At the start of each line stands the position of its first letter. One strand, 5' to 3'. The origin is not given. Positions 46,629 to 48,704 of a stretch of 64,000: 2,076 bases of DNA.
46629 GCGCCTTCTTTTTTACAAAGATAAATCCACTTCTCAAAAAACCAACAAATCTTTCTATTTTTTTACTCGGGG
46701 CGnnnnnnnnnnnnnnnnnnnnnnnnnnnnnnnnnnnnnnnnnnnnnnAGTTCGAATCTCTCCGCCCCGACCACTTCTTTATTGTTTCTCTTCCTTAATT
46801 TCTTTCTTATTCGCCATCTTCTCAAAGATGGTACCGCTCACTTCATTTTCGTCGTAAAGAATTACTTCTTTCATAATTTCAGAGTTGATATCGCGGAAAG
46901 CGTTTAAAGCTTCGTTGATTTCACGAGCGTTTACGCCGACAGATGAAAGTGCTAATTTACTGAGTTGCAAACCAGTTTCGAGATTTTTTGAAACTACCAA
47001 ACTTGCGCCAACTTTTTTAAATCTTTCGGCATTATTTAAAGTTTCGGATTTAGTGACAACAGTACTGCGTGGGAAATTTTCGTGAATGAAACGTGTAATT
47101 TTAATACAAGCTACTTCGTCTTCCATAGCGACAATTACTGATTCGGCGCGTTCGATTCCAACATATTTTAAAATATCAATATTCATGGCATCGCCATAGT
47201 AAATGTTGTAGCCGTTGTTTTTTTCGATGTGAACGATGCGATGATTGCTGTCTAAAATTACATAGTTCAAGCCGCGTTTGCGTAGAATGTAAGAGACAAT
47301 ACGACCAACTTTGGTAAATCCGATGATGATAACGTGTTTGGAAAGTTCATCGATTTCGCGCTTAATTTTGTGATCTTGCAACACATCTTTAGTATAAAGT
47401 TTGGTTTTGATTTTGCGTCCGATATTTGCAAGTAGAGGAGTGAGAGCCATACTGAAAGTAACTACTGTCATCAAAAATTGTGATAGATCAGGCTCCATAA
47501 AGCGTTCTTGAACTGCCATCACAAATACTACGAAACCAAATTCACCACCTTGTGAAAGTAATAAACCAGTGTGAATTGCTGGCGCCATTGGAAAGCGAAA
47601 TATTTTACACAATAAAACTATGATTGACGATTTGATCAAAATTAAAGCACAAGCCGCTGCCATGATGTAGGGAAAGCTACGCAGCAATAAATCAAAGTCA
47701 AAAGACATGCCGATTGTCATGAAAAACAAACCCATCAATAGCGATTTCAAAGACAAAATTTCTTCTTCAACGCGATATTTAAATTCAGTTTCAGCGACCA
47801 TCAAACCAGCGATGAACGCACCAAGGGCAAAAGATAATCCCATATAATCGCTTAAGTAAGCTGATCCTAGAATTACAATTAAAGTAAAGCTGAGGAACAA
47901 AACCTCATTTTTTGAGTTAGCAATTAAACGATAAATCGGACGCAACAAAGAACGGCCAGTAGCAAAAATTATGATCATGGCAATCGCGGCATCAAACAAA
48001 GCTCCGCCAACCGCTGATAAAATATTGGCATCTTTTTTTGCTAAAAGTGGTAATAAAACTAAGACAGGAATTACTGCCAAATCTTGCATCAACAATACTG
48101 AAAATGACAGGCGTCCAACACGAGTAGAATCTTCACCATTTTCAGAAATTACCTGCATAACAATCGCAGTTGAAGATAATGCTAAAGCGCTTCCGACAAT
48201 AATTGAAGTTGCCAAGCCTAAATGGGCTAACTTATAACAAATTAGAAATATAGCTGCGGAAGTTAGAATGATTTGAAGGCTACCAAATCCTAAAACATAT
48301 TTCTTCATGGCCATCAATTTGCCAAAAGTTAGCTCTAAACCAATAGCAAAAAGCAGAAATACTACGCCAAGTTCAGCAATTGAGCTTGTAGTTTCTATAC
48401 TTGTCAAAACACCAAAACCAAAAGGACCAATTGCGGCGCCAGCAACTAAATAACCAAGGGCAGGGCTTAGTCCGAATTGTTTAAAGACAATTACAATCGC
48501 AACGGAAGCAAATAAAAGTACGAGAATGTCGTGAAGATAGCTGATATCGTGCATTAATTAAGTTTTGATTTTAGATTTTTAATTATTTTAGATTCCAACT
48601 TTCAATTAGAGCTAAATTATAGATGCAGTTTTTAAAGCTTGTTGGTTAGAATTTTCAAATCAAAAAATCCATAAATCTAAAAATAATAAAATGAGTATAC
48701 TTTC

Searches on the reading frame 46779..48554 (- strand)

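Call 68: search_protein_families(library=pfam, proteins=[window:46779-48554:-], max_evalue=1e-10)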
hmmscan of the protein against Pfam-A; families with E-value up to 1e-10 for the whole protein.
window:46779-48554:- (591 aa): 2 families
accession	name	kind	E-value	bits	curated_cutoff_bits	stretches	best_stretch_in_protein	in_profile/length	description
PF00999.27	Na_H_Exchanger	-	3e-55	188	26.2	1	14-375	2-373/375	Sodium/hydrogen exchanger, transmembrane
PF02254.24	TrkA_N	-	6.5e-20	72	23.8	1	408-522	1-115/116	TrkA-N domain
